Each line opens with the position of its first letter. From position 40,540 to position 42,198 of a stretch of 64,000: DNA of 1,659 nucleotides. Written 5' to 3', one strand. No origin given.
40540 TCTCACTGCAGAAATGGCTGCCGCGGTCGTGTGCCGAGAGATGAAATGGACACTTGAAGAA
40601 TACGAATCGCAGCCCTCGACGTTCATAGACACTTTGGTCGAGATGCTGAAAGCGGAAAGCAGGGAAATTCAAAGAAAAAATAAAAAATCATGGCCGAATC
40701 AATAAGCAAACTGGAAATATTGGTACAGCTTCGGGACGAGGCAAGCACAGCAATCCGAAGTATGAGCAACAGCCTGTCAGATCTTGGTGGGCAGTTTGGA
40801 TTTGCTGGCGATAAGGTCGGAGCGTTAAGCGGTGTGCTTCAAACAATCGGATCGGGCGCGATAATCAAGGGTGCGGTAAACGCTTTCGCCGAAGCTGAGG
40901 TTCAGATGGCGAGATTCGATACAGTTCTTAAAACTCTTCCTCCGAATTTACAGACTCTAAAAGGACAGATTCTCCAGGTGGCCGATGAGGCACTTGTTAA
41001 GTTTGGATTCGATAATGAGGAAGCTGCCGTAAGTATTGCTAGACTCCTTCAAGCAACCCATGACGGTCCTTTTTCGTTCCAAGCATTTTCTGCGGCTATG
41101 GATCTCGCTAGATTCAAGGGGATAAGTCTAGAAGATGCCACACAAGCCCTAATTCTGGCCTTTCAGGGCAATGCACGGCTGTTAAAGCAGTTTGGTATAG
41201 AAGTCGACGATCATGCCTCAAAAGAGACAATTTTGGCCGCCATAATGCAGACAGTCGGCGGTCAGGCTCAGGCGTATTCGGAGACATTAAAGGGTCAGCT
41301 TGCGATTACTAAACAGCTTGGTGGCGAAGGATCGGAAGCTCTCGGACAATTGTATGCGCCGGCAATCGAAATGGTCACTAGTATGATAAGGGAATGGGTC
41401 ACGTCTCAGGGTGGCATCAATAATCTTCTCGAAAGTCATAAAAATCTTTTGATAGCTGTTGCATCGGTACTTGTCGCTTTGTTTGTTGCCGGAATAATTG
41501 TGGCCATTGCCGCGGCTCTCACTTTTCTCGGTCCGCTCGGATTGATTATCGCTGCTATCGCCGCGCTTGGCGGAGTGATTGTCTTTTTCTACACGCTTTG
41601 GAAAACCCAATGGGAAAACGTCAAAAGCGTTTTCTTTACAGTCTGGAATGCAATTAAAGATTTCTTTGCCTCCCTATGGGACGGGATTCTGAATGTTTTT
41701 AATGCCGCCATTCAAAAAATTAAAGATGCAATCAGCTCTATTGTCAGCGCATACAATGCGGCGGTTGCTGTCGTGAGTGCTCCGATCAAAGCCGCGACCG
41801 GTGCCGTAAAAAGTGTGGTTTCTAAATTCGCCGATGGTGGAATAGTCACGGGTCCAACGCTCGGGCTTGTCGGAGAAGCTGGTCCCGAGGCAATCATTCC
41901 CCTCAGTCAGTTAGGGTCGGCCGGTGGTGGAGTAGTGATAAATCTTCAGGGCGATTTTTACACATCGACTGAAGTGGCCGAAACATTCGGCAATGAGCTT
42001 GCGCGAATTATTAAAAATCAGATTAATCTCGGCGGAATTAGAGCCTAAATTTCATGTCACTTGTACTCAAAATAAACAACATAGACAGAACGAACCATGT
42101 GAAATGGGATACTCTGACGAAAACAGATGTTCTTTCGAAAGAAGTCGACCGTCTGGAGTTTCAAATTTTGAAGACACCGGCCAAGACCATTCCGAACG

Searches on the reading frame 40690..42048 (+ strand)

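Call 29: search_protein_families(library=phrogs, proteins=[window:40690-42048:+], max_evalue=0.00001)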
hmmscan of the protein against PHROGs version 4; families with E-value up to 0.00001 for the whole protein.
window:40690-42048:+ (452 aa): 17 families
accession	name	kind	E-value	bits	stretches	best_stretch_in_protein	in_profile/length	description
phrog_991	-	tail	3.7e-19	68.9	1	9-384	237-803/1966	tail length tape measure protein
phrog_1272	-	tail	1.9e-18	66.6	1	246-429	610-757/1606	tail length tape measure protein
phrog_58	-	tail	3.5e-12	46.5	1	16-379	289-862/1544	tail length tape measure protein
phrog_305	-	tail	2.3e-10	40.7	1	12-380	304-650/1001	tail length tape measure protein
phrog_3981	-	tail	3.6e-10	40.6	1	299-408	412-507/584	tail length tape measure protein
phrog_1535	-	tail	4e-10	39.5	1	308-408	962-1088/1152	tail length tape measure protein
phrog_971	-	lysis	6.2e-09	36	1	11-379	308-613/1338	endolysin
phrog_27648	-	unknown function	7.6e-09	36.7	1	332-407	12-89/214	-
phrog_8462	-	tail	1.3e-08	35.1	1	190-446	204-447/672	tail length tape measure protein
phrog_34082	-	tail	1.4e-08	35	1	307-419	430-550/579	tail length tape measure protein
phrog_17020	-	unknown function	1.1e-07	32.4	0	181-407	60-288/353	-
phrog_23574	-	tail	2.2e-07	29.6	1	307-407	1241-1333/1441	tail length tape measure protein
phrog_167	-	tail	2.7e-07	29.7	0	303-380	907-1010/1555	tail length tape measure protein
phrog_28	-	tail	2.8e-06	27.2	0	186-439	537-759/1228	tail length tape measure protein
phrog_4200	-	tail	5.2e-06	26.2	1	305-418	490-601/732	tail length tape measure protein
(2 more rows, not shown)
